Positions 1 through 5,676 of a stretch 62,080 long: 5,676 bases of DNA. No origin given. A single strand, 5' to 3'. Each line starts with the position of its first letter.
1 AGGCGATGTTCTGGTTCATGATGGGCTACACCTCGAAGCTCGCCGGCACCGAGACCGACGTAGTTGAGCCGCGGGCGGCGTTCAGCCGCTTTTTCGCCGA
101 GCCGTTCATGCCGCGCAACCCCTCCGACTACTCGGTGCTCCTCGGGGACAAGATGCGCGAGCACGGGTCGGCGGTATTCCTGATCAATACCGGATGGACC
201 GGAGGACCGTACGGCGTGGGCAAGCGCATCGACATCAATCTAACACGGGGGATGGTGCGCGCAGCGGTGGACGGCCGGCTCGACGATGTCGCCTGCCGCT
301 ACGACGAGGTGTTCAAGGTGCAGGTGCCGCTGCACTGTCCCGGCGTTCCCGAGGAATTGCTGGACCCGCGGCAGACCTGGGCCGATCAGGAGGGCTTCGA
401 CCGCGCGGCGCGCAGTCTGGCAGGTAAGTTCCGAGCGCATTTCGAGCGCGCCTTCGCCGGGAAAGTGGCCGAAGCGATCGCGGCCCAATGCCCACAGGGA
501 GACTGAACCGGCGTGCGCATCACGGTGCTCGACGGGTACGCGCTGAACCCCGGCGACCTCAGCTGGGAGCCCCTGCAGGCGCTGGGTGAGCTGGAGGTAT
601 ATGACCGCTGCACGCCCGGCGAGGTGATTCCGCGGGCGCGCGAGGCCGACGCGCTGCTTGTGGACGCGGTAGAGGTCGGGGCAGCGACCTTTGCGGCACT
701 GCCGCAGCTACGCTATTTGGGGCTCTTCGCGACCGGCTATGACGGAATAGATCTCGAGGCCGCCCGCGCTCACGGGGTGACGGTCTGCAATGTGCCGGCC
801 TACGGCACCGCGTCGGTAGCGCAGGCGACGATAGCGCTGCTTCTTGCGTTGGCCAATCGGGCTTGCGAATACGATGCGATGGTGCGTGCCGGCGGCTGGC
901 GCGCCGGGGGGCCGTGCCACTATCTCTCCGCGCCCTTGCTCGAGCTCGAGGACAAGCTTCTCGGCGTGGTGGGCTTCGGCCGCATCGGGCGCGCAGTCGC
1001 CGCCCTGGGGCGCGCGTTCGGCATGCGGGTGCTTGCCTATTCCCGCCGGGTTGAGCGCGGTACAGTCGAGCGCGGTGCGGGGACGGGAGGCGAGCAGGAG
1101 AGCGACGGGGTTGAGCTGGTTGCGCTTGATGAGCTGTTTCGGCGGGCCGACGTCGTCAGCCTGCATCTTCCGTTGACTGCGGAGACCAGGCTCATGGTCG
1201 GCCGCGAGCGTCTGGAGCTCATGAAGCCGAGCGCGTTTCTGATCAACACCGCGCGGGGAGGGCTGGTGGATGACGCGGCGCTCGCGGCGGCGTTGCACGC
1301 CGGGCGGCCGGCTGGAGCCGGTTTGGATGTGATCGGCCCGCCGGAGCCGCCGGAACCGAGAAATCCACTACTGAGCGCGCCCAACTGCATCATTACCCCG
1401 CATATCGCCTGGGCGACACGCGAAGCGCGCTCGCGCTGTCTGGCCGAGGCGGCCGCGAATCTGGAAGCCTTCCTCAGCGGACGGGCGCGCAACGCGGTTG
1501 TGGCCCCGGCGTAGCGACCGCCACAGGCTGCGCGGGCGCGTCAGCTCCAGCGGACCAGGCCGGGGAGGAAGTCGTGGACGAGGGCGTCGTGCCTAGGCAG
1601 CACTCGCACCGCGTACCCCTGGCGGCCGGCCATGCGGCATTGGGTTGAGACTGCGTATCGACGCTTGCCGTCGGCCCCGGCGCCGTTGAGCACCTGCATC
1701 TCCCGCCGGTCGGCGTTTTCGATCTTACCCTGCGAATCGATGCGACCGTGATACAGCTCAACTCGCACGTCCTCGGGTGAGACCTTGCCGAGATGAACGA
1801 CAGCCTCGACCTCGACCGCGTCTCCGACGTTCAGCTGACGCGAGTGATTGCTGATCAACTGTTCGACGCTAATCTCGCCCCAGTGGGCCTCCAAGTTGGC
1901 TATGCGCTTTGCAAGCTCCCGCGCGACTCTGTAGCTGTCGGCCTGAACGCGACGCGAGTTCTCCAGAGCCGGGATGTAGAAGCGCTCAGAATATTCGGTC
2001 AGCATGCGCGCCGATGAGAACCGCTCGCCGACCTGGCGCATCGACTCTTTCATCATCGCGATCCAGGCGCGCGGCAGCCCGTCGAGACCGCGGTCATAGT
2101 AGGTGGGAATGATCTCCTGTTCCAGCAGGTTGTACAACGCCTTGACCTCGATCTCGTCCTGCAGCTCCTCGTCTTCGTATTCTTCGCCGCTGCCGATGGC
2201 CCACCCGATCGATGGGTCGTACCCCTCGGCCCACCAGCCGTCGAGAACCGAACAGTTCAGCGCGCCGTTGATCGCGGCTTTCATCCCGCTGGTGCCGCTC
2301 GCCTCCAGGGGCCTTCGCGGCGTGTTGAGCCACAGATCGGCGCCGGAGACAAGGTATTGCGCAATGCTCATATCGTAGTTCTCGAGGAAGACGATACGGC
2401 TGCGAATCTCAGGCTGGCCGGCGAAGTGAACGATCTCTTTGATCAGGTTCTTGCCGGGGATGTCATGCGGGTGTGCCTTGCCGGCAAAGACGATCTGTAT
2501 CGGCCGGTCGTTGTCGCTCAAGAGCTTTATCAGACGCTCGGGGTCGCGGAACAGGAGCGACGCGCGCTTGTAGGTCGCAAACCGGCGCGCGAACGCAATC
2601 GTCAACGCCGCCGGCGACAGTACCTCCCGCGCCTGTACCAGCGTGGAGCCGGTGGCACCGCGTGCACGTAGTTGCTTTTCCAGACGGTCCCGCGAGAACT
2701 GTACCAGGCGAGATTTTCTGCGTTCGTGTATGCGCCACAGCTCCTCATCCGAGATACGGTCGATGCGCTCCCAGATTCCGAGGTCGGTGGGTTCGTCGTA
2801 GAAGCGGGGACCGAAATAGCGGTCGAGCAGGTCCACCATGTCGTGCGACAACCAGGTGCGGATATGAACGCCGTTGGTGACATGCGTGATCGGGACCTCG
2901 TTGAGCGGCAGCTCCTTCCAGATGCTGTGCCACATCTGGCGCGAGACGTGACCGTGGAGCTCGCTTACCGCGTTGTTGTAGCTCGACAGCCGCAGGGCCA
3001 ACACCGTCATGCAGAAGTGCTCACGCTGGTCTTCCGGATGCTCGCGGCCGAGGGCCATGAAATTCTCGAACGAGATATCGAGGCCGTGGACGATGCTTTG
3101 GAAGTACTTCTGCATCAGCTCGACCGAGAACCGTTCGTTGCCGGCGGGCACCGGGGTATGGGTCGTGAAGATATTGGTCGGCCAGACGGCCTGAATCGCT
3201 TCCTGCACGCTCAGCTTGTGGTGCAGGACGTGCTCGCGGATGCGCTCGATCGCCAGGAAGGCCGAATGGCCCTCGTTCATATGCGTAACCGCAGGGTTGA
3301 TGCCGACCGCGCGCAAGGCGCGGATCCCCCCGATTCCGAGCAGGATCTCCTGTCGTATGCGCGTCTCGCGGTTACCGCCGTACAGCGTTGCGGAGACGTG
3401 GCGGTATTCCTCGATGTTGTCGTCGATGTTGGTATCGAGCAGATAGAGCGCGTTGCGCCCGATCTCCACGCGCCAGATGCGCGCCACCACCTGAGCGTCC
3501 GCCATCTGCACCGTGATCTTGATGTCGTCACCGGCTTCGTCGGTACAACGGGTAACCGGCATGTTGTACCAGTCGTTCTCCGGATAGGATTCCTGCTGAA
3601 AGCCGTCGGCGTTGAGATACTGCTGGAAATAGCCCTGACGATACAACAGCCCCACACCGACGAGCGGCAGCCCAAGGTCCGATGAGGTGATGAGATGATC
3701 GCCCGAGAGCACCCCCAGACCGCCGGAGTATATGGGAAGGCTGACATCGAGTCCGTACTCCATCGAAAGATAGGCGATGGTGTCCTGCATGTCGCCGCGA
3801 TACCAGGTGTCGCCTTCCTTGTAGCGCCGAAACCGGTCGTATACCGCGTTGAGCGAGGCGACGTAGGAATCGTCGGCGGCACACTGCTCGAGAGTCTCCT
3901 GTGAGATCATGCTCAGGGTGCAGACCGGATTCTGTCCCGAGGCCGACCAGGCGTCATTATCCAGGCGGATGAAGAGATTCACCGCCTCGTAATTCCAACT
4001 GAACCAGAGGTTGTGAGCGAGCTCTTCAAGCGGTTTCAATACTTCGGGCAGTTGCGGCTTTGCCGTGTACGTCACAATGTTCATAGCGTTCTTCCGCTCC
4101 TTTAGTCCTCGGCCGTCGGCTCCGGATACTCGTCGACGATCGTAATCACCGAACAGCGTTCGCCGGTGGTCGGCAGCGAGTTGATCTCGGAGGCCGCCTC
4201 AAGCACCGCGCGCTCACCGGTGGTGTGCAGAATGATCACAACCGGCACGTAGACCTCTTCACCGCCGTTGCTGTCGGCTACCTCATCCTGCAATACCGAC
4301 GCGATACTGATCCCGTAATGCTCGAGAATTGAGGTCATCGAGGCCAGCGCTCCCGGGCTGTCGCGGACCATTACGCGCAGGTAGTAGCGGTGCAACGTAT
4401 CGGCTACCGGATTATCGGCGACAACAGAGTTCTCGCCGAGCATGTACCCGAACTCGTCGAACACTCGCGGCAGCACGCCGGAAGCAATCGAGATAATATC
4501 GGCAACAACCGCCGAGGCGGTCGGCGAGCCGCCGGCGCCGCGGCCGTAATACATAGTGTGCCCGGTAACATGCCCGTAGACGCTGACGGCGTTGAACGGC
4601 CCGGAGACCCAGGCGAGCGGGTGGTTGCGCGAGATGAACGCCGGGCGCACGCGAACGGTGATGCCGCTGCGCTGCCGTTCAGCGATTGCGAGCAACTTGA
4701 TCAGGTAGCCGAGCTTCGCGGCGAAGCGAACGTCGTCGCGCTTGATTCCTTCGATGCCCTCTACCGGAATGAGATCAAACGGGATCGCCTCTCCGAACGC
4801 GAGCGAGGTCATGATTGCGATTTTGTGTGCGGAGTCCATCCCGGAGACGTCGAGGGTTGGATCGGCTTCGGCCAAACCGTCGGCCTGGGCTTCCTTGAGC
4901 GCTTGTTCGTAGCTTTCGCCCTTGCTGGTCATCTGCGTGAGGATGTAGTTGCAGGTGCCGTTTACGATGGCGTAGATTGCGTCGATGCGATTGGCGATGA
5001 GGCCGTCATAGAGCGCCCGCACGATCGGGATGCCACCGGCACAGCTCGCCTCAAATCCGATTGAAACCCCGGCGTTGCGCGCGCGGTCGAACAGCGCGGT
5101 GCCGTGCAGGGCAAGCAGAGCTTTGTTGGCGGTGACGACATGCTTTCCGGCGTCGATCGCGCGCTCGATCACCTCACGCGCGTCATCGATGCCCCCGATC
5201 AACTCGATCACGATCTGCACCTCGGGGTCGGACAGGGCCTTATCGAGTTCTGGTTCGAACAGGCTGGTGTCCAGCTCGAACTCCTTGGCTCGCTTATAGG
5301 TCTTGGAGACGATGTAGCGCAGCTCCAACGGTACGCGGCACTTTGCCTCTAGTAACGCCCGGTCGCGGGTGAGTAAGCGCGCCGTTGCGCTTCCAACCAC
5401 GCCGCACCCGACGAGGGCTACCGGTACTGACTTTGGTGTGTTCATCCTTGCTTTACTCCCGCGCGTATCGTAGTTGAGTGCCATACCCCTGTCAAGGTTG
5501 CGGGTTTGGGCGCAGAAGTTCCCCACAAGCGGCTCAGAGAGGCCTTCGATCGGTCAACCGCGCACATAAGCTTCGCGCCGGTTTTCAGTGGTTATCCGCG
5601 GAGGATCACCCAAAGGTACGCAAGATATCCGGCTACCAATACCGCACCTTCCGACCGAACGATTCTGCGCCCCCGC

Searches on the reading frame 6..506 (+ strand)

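Call 47: search_protein_families(library=pfam, proteins=[window:6-506:+], max_evalue=0.00001)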
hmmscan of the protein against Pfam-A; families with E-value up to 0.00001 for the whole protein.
window:6-506:+ (166 aa): 1 family
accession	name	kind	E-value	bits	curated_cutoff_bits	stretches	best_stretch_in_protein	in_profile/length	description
PF01293.25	PEPCK_ATP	-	2.7e-44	152.1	26.5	1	1-117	349-465/465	Phosphoenolpyruvate carboxykinase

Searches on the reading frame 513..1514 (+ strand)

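Call 47: search_protein_families(library=pfam, proteins=[window:513-1514:+], max_evalue=0.00001)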
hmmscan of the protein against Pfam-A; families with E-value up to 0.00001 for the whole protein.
window:513-1514:+ (333 aa): 2 families
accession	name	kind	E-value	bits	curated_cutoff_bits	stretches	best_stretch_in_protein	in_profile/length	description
PF02826.25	2-Hacid_dh_C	-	2e-55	187.3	25.1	1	107-299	1-178/178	D-isomer specific 2-hydroxyacid dehydrogenase, NAD binding domain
PF00389.36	2-Hacid_dh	-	1.3e-26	93.3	24.6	1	17-329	11-133/134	D-isomer specific 2-hydroxyacid dehydrogenase, catalytic domain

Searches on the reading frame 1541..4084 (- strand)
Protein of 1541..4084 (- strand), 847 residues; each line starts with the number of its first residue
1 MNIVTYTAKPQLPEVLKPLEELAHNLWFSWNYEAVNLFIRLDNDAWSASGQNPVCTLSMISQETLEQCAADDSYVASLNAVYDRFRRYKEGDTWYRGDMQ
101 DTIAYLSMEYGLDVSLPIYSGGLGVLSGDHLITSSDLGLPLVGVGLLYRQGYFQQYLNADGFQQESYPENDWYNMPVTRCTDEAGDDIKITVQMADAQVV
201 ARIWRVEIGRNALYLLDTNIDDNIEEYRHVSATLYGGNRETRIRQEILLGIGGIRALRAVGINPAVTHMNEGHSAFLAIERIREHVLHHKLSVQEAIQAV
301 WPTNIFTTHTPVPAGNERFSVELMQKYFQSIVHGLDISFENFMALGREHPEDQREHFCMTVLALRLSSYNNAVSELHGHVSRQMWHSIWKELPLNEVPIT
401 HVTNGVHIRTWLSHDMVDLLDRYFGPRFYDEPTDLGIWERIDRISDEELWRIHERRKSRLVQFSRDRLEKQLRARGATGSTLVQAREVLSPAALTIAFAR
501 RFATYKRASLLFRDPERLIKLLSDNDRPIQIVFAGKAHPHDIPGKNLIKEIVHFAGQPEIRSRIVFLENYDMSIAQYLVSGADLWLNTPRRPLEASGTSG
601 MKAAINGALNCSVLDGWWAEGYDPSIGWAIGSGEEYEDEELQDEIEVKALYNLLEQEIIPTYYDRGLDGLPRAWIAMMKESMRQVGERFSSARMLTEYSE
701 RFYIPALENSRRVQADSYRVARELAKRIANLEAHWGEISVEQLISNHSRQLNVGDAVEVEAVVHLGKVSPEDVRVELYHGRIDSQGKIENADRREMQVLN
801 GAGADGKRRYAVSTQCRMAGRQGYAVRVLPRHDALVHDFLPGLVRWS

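Call 47: search_protein_families(library=pfam, proteins=[window:1541-4084:-], max_evalue=0.00001)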
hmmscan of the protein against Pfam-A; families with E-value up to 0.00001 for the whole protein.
window:1541-4084:- (847 aa): 2 families
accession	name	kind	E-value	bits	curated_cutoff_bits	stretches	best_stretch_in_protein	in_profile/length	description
PF00343.26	Phosphorylase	-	1.1e-32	113.6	27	1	265-616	218-579/713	Carbohydrate phosphorylase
PF11897.13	DUF3417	-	1.1e-32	113.2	25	1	12-116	1-109/109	Protein of unknown function (DUF3417)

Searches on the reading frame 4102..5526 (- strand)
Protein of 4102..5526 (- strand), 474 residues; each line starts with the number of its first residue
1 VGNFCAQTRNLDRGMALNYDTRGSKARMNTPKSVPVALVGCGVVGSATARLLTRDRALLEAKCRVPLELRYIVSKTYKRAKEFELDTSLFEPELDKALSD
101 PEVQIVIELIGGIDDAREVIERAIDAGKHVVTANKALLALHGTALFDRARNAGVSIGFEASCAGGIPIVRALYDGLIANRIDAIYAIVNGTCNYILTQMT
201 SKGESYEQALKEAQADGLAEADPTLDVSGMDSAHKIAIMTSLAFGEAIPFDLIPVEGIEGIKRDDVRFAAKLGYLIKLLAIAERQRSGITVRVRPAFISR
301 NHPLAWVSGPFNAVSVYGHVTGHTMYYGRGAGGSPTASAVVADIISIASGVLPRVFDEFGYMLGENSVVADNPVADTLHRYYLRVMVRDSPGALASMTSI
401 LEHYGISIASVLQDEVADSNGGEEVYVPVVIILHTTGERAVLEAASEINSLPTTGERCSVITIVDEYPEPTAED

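Call 47: search_protein_families(library=pfam, proteins=[window:4102-5526:-], max_evalue=0.00001)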
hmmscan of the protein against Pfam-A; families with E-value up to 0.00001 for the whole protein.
window:4102-5526:- (474 aa): 4 families
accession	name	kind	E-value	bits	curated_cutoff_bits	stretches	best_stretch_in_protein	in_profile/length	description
PF00742.24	Homoserine_dh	-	1.4e-61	207.8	22.9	1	167-345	1-173/173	Homoserine dehydrogenase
PF03447.22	NAD_binding_3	-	1.7e-17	64.6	24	1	40-159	1-116/116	Homoserine dehydrogenase, NAD binding domain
PF03435.24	Sacchrp_dh_NADP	-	3.2e-07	31.2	25.1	1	36-135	1-100/129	Saccharopine dehydrogenase NADP binding domain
PF01842.31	ACT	-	3.8e-07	30.2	27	1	381-444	1-60/66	ACT domain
